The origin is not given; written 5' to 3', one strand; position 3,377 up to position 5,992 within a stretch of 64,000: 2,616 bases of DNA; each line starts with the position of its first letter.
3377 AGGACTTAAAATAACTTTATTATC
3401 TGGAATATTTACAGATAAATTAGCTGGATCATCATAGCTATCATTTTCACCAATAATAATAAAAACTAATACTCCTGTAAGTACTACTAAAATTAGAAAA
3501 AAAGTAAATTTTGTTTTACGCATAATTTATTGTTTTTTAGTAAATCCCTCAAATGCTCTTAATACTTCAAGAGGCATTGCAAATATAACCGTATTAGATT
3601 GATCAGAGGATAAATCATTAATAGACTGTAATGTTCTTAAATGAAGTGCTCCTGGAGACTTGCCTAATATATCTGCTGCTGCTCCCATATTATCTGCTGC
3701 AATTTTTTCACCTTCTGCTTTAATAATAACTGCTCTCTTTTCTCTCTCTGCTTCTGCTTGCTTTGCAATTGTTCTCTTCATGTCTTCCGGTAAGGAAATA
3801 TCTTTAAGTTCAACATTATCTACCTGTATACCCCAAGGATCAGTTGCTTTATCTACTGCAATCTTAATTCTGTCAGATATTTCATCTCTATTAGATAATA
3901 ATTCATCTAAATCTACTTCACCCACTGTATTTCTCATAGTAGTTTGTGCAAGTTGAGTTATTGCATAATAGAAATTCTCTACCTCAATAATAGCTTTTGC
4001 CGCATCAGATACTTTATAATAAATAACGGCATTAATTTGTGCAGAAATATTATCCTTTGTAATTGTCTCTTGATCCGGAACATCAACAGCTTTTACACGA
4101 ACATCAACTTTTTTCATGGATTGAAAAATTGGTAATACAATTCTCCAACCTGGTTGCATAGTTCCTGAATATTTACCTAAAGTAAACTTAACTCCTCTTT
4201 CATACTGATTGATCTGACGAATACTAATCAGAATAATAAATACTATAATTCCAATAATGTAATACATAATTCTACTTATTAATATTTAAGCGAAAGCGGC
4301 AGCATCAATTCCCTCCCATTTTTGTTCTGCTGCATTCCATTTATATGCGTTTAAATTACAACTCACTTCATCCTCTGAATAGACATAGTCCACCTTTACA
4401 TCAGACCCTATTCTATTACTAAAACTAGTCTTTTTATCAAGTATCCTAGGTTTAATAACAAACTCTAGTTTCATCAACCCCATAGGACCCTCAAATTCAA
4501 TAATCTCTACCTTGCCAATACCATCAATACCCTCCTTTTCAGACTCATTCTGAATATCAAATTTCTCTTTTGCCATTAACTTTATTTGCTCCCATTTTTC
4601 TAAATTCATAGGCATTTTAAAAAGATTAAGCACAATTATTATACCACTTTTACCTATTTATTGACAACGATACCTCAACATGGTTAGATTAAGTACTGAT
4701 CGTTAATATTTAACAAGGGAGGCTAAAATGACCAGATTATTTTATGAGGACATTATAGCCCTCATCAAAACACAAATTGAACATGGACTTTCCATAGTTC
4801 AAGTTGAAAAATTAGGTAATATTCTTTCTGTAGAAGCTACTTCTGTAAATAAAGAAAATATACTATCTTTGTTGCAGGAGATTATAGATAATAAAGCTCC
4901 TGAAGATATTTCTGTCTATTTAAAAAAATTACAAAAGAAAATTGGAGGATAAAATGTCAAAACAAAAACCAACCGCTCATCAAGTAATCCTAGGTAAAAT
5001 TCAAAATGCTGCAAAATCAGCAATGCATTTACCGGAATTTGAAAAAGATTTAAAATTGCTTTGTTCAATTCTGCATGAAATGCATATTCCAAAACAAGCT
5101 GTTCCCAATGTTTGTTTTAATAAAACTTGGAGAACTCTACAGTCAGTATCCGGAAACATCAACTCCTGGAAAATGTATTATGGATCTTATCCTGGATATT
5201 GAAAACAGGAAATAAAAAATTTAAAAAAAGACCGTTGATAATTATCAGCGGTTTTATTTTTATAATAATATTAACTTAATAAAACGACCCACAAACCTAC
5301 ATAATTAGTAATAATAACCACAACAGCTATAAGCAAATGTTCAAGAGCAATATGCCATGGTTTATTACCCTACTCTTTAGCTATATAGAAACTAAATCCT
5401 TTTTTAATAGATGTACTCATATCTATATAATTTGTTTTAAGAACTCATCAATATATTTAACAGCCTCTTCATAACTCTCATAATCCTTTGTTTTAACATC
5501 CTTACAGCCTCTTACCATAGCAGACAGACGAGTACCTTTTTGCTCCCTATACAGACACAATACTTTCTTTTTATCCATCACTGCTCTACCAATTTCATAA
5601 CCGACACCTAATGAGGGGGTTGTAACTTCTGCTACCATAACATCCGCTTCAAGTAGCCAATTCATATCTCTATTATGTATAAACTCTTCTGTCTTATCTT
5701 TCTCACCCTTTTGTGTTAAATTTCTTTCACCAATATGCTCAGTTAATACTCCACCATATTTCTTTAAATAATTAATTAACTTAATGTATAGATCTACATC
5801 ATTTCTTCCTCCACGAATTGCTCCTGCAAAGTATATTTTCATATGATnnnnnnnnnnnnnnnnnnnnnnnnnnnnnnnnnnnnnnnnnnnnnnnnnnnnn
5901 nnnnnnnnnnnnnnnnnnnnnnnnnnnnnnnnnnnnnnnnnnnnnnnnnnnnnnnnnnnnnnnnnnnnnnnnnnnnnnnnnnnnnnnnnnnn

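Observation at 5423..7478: Compact nucleotide-sanitation/salvage cluster: DNPH1/Rcl-like, a second deoxyribosyltransferase-fold protein, NUDIX, MazG-like, two zinc ribbons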

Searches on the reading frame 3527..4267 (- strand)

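Call 3: search_protein_families(library=pfam, proteins=[window:3527-4267:-], max_evalue=0.1)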
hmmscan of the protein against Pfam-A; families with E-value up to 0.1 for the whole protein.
window:3527-4267:- (246 aa): 2 families
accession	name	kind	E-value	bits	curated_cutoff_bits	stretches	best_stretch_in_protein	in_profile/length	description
PF01145.31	Band_7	-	4.7e-43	147.7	23.6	1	18-188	2-176/176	SPFH domain / Band 7 family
PF13421.11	Band_7_1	-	1e-06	28.9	24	1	105-172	139-208/211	SPFH domain-Band 7 family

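Call 4: search_protein_families(library=ncbifam, proteins=[window:3527-4267:-], max_evalue=0.1)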
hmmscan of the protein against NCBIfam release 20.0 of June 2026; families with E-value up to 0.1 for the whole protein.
window:3527-4267:- (246 aa): 5 families
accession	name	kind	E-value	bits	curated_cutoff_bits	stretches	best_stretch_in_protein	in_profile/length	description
TIGR01933.1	hflK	equivalog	5.5e-20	71.9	159.4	1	17-188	2-178/261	FtsH protease activity modulator HflK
TIGR01932.1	hflC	equivalog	2.4e-11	43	134.4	2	4-140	8-159/318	protease modulator HflC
NF008181.0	PRK10930.1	equivalog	6.5e-09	35.1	660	1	8-185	89-269/419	FtsH protease activity modulator HflK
NF008259.0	PRK11029.1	equivalog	9.8e-08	31.3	427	2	4-91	8-102/334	protease modulator HflC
NF058507.1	FlotScfldFlot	equivalog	0.0015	17.6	700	1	38-188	55-214/477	flotillin lipid rafts scaffold protein FloT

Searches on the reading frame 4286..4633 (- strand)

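Call 3: search_protein_families(library=pfam, proteins=[window:4286-4633:-], max_evalue=0.1)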
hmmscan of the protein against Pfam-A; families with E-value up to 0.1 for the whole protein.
window:4286-4633:- (115 aa): 1 family
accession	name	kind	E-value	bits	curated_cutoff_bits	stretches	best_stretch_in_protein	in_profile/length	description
PF12930.12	DUF3836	-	0.029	14.7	25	1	78-107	59-88/127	Family of unknown function (DUF3836)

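Call 4: search_protein_families(library=ncbifam, proteins=[window:4286-4633:-], max_evalue=0.1)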
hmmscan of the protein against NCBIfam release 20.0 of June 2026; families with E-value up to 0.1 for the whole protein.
window:4286-4633:- (115 aa): 0 families

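Call 10: search_protein_families(library=phrogs, proteins=[window:4286-4633:-], max_evalue=0.01)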
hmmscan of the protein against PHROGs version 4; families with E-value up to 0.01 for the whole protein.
window:4286-4633:- (115 aa): 0 families

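Call 11: search_protein_families(library=padloc, proteins=[window:4286-4633:-], max_evalue=0.01)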
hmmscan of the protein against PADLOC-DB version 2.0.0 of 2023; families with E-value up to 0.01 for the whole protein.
window:4286-4633:- (115 aa): 0 families

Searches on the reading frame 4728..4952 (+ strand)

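Call 79: search_protein_families(library=pfam, proteins=[window:4728-4952:+], max_evalue=0.05)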
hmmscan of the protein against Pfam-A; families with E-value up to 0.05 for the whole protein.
window:4728-4952:+ (74 aa): 2 families
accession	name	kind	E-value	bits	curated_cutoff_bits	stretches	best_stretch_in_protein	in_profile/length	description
PF11988.14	Dsl1_N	-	0.029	13.8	25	1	6-70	244-310/350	Retrograde transport protein Dsl1 N terminal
PF22427.2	SMMA_C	-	0.034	14.5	26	0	25-70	4-44/78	Maltogenic amylase, C-terminal domain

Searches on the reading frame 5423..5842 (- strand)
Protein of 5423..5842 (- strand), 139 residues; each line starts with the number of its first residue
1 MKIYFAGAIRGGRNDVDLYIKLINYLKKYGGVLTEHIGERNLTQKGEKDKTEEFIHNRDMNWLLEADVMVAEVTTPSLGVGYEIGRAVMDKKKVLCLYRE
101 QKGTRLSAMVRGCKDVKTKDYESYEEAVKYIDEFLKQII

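Call 3: search_protein_families(library=pfam, proteins=[window:5423-5842:-], max_evalue=0.1)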
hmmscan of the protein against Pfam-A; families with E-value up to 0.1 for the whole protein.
window:5423-5842:- (139 aa): 2 families
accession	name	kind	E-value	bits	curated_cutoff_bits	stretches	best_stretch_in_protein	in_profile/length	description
PF05014.21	Nuc_deoxyrib_tr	-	5.8e-15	55.9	28.8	1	3-102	1-101/117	Nucleoside 2-deoxyribosyltransferase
PF08937.16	ThsB_TIR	-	0.093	13.6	21.2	0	31-101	28-97/100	Thoeris protein ThsB, TIR-like domain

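Call 4: search_protein_families(library=ncbifam, proteins=[window:5423-5842:-], max_evalue=0.1)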
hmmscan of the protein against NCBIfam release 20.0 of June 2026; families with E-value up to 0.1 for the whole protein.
window:5423-5842:- (139 aa): 0 families

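Call 8: search_solved_structures(query=window:5423-5842:-, max_evalue=1, show_alignments=2)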
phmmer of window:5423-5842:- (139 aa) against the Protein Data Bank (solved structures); distinct sequences matched with E-value up to 1: 13.
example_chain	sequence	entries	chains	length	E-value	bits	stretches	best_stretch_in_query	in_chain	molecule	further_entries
2khz_A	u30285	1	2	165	4.6e-38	133.7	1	2-125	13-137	c-Myc-responsive protein Rcl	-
4fyh_A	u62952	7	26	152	1.8e-37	131.8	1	2-125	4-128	Deoxyribonucleoside 5'-monophosphate N-glycosidase | 2'-deoxynucleoside 5'-phosphate N-hydrolase 1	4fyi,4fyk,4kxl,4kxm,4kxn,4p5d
2klh_A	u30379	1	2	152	4.9e-37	130.4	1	2-125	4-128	c-Myc-responsive protein Rcl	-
9da1_A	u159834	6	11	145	1.3e-36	129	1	3-127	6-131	5-hydroxymethyl-dUMP N-hydrolase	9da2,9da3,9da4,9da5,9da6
8os9_A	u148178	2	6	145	1.3e-36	129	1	3-127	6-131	2'-deoxynucleoside 5'-phosphate N-hydrolase 1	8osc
9i3q_A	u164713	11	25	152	1.5e-36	128.8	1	3-127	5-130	5-hydroxymethyl-dUMP N-hydrolase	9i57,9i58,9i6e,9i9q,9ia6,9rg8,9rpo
4p5e_A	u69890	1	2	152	1.5e-36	128.8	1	3-127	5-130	2'-deoxynucleoside 5'-phosphate N-hydrolase 1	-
8qhr_A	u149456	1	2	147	3.6e-36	127.6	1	3-127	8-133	2'-deoxynucleoside 5'-phosphate N-hydrolase 1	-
8qhq_A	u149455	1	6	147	3.6e-36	127.6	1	3-127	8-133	2'-deoxynucleoside 5'-phosphate N-hydrolase 1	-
8rqd_C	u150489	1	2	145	4.3e-36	127.3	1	3-127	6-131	2'-deoxynucleoside 5'-phosphate N-hydrolase 1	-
8rps_C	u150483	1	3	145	6.5e-36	126.7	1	3-127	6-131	2'-deoxynucleoside 5'-phosphate N-hydrolase 1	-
8rpt_B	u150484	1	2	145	1.7e-35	125.4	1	3-127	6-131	2'-deoxynucleoside 5'-phosphate N-hydrolase 1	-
5vto_A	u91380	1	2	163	0.44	14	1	52-127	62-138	Blasticidin M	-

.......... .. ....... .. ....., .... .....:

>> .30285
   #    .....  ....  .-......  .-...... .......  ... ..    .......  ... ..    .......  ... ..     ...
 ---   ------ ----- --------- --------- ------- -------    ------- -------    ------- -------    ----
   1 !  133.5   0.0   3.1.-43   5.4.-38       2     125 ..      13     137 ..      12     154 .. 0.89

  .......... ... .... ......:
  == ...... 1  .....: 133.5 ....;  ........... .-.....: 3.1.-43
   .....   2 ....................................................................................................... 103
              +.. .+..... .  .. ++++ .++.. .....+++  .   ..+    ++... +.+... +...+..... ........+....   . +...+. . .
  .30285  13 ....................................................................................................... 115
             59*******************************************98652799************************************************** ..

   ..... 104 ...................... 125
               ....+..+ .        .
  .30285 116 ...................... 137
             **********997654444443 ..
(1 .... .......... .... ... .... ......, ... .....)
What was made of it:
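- Checked: The alignment to rat Rcl runs block for block (call 8).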

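Call 10: search_protein_families(library=phrogs, proteins=[window:5423-5842:-], max_evalue=0.01)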
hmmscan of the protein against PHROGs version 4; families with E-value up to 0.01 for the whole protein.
window:5423-5842:- (139 aa): 2 families
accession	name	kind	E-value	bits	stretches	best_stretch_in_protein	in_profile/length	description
phrog_1817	-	DNA, RNA and nucleotide metabolism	4.4e-06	27.4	1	47-98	56-110/192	nucleoside 2-deoxyribosyltransferase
phrog_7995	-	DNA, RNA and nucleotide metabolism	0.00055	20.3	1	55-118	86-153/336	nucleoside deoxyribosyltransferase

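Call 11: search_protein_families(library=padloc, proteins=[window:5423-5842:-], max_evalue=0.01)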
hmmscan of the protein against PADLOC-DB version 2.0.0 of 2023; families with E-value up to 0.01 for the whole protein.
window:5423-5842:- (139 aa): 1 family
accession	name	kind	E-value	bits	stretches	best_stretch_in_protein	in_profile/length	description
PDLC01582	Cas8b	-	0.003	14.9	1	30-117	265-354/401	CAS-I-B; effector_LS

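Call 31: find_homologous_proteins(query=window:5423-5842:-)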
Query window:5423-5842:- (139 aa): 6246 proteins with E <= 0.001 among 6255 candidates; the best 120 are listed.
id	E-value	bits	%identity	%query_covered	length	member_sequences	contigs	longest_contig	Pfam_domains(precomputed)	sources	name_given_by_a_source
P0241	3.0e-86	304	100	100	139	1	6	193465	PF05014.22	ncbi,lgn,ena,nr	ncbi:nucleoside 2-deoxyribosyltransferase [Patescibacteria group bacterium]|nr:nucleoside 2-deoxyrib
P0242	1.7e-79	282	91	100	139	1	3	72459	PF05014.22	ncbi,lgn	-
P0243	6.0e-71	255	83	99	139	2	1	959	PF05014.22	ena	-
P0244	3.7e-57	210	68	98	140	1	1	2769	PF05014.22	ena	-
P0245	2.3e-52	195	65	100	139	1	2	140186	PF05014.22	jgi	jgi:2'-deoxynucleoside 5'-phosphate N-hydrolase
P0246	7.3e-52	193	64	98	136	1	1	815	PF05014.22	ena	-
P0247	2.6e-51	191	60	100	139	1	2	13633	PF05014.22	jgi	jgi:2'-deoxynucleoside 5'-phosphate N-hydrolase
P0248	4.2e-51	191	62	100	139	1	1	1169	PF05014.22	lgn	-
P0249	4.5e-51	190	63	98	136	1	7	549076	PF05014.22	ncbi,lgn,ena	-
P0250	4.5e-51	190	63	98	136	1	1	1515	PF05014.22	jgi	-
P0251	5.7e-51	190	64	98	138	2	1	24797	PF05014.22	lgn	-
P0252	6.2e-51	190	59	99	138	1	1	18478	PF05014.22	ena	-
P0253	1.1e-50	189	59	99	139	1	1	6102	PF05014.22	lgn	-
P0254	2.1e-50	188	59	99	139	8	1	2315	PF05014.22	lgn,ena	-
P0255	6.5e-50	187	62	97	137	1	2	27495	PF05014.22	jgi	-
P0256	6.8e-50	187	63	99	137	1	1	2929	PF05014.22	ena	-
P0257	7.4e-50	187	62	97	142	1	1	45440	PF05014.22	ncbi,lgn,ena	-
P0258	8.3e-50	186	61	99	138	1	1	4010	PF05014.22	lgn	-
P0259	9.2e-50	186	61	99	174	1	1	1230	PF05014.22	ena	-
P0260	1.6e-49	185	60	99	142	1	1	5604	PF05014.22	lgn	-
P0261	1.7e-49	185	58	98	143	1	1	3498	PF05014.22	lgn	-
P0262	2.0e-49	185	61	99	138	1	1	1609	PF05014.22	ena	-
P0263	2.3e-49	185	60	99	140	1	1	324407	PF05014.22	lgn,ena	-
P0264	2.7e-49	185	59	99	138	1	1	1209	PF05014.22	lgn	-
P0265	3.0e-49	185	60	98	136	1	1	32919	PF05014.22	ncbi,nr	ncbi:MAG: nucleoside 2-deoxyribosyltransferase [Methanocellales archaeon]|nr:nucleoside 2-deoxyribos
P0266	3.2e-49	184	61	98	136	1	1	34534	PF05014.22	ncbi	-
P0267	3.2e-49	184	59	99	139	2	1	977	PF05014.22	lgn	-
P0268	4.4e-49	184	62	99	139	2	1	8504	PF05014.22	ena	-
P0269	6.3e-49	184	63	99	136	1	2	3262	PF05014.22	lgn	-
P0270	6.9e-49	183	60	98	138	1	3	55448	PF05014.22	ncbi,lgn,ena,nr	ncbi:MAG: nucleoside 2-deoxyribosyltransferase [Candidatus Moranbacteria bacterium]|nr:nucleoside 2-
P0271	7.3e-49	183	59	99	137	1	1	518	PF05014.22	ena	-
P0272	8.3e-49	183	60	98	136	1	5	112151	PF05014.22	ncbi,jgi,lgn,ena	-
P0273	9.8e-49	183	60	97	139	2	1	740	PF05014.22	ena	-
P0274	1.1e-48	183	61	99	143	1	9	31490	PF05014.22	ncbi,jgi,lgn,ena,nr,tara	ncbi:MAG: nucleoside 2-deoxyribosyltransferase [Candidatus Marinimicrobia bacterium]|nr:nucleoside 2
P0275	1.1e-48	183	60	98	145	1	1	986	PF05014.22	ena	-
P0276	1.2e-48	183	60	98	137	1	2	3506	PF05014.22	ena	-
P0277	1.2e-48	183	60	98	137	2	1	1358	PF05014.22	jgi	-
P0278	1.5e-48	182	60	100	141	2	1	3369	PF05014.22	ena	-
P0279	1.5e-48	182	61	99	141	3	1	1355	PF05014.22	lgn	-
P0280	1.6e-48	182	61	97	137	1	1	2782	PF05014.22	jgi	-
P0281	1.6e-48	182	60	98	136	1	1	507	PF05014.22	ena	-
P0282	1.8e-48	182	61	97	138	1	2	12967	PF05014.22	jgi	-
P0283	2.1e-48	182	61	98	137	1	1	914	PF05014.22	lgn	-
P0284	2.2e-48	182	60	98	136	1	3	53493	PF05014.22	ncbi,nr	ncbi:MAG: nucleoside 2-deoxyribosyltransferase [Methanocellales archaeon]|nr:nucleoside 2-deoxyribos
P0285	2.7e-48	181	61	98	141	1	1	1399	PF05014.22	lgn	-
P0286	3.6e-48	181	61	98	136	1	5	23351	PF05014.22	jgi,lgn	jgi:nucleoside 2-deoxyribosyltransferase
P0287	3.6e-48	181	61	98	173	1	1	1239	PF05014.22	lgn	-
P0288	3.7e-48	181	61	99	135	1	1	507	PF05014.22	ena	-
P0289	4.4e-48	181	64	91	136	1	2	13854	PF05014.22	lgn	-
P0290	5.5e-48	180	61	98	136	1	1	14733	PF05014.22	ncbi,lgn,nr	ncbi:MAG: nucleoside 2-deoxyribosyltransferase [Nanoarchaeota archaeon]|nr:nucleoside 2-deoxyribosyl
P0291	5.8e-48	180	60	98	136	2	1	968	PF05014.22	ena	-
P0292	6.5e-48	180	60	99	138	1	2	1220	PF05014.22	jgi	jgi:nucleoside 2-deoxyribosyltransferase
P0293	6.6e-48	180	60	98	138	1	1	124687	PF05014.22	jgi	jgi:nucleoside 2-deoxyribosyltransferase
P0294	7.4e-48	180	61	98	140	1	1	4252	PF05014.22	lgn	-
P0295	7.5e-48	180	60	97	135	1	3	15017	PF05014.22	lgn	-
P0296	8.3e-48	180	62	98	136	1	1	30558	PF05014.22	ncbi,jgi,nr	ncbi:MAG: nucleoside 2-deoxyribosyltransferase [Chlorobi bacterium]|nr:nucleoside 2-deoxyribosyltran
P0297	8.3e-48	180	62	97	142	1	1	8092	PF05014.22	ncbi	-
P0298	8.6e-48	180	57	99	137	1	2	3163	PF05014.22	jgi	-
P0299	9.4e-48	180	63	97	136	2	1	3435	PF05014.22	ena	-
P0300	9.6e-48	180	59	99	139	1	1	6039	PF05014.22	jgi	-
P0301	1.3e-47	179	57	99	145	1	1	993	PF05014.22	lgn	-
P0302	1.3e-47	179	61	99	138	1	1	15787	PF05014.22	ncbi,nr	ncbi:MAG: nucleoside 2-deoxyribosyltransferase [Aureispira sp.]|nr:nucleoside 2-deoxyribosyltransfer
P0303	1.5e-47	179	60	99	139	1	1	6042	PF05014.22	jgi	-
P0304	1.7e-47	179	58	99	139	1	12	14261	PF05014.22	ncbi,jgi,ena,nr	ncbi:nucleoside 2-deoxyribosyltransferase [Candidatus Woesearchaeota archaeon]|nr:nucleoside 2-deoxy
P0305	1.7e-47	179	59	99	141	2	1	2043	PF05014.22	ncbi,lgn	-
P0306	1.7e-47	179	60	98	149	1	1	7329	PF05014.22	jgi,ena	-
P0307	1.9e-47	179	60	99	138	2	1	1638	PF05014.22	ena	-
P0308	1.9e-47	179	60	99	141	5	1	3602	PF05014.22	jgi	jgi:nucleoside 2-deoxyribosyltransferase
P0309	2.0e-47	179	61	99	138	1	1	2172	PF05014.22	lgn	-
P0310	2.0e-47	179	59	100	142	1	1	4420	PF05014.22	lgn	-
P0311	2.2e-47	179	61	99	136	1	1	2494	PF05014.22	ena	-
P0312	2.2e-47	178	60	98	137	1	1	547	PF05014.22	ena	-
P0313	2.6e-47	178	60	99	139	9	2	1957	PF05014.22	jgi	-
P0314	2.8e-47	178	59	99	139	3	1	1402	PF05014.22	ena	-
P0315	2.9e-47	178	56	99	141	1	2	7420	PF05014.22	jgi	jgi:nucleoside 2-deoxyribosyltransferase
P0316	3.1e-47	178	59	98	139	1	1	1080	PF05014.22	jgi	jgi:nucleoside 2-deoxyribosyltransferase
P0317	3.1e-47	178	57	100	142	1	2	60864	PF05014.22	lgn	-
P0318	3.2e-47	178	59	99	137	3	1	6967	PF05014.22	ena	-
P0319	3.4e-47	178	57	99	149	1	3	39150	PF05014.22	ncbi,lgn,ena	-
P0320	3.4e-47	178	60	97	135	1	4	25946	PF05014.22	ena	-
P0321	3.5e-47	178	60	98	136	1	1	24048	PF05014.22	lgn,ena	-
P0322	3.7e-47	178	58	99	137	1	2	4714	PF05014.22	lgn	-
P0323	4.1e-47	178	59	98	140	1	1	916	PF05014.22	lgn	-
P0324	4.3e-47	178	60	99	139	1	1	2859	PF05014.22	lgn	-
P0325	4.6e-47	177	62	97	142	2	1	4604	PF05014.22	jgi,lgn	-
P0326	5.1e-47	177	59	99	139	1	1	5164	PF05014.22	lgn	-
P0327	5.1e-47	177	58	99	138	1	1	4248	PF05014.22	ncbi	ncbi:nucleoside 2-deoxyribosyltransferase [Bacteroidota bacterium]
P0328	5.5e-47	177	60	99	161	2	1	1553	PF05014.22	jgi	-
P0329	5.5e-47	177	61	98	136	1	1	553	PF05014.22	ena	-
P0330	5.7e-47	177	58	98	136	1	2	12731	PF05014.22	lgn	-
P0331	5.8e-47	177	58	98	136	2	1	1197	PF05014.22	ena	-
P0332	6.8e-47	177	60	99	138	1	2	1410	PF05014.22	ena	-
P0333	6.8e-47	177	59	97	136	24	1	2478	PF05014.22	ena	-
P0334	6.8e-47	177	60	98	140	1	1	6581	PF05014.22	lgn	-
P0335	7.4e-47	177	58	99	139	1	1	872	PF05014.22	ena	-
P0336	7.9e-47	177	59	97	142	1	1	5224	PF05014.22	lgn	-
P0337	8.0e-47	177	59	97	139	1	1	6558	PF05014.22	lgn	-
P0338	8.0e-47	177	57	96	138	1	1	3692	PF05014.22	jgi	-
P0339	8.7e-47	177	62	98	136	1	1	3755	PF05014.22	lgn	-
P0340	9.1e-47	177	56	100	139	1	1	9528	PF05014.22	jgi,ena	-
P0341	9.1e-47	177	57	99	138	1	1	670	PF05014.22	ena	-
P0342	9.6e-47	176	61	97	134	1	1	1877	PF05014.22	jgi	-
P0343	9.9e-47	176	59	97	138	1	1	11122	PF05014.22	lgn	-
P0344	1.0e-46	176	58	99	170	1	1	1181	PF05014.22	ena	-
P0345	1.1e-46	176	59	98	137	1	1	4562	PF05014.22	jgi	-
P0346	1.1e-46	176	57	99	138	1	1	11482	PF05014.22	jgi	-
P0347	1.1e-46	176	58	99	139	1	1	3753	PF05014.22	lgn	-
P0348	1.1e-46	176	59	98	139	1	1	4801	PF05014.22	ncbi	-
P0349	1.1e-46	176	58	99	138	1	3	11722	PF05014.22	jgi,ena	-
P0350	1.1e-46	176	59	99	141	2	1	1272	PF05014.22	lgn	-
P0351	1.2e-46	176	59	98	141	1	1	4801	PF05014.22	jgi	jgi:hypothetical protein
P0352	1.2e-46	176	59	98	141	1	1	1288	PF05014.22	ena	-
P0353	1.2e-46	176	61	98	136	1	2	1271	PF05014.22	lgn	-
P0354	1.2e-46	176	58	100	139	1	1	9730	PF05014.22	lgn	-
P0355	1.3e-46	176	62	97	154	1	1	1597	PF05014.22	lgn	-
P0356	1.4e-46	176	58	99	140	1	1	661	PF05014.22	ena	-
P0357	1.4e-46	176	59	99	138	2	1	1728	PF05014.22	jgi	-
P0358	1.5e-46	176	59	100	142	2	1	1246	PF05014.22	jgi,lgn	jgi:hypothetical protein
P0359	1.5e-46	176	57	99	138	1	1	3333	PF05014.22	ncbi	-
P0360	1.6e-46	176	58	98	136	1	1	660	PF05014.22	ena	-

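Call 69: search_dna_similar(query=window:5423-5842:-, collection=phages, mode=protein, max_evalue=0.001, max_rows=15)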
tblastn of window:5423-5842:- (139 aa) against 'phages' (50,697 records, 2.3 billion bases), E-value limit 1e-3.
No match.

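Call 71: find_related_loci(query=A2, collection=viral_contigs, flank=5000)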
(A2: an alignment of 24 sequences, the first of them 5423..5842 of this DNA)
Query A2 (139 aa) in viral_contigs; peptide patterns used: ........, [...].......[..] (x = any residue, [..] = any of these).
17 stretches matched a pattern, but none encodes a relative of the query by tblastn (E <= 1e-3).
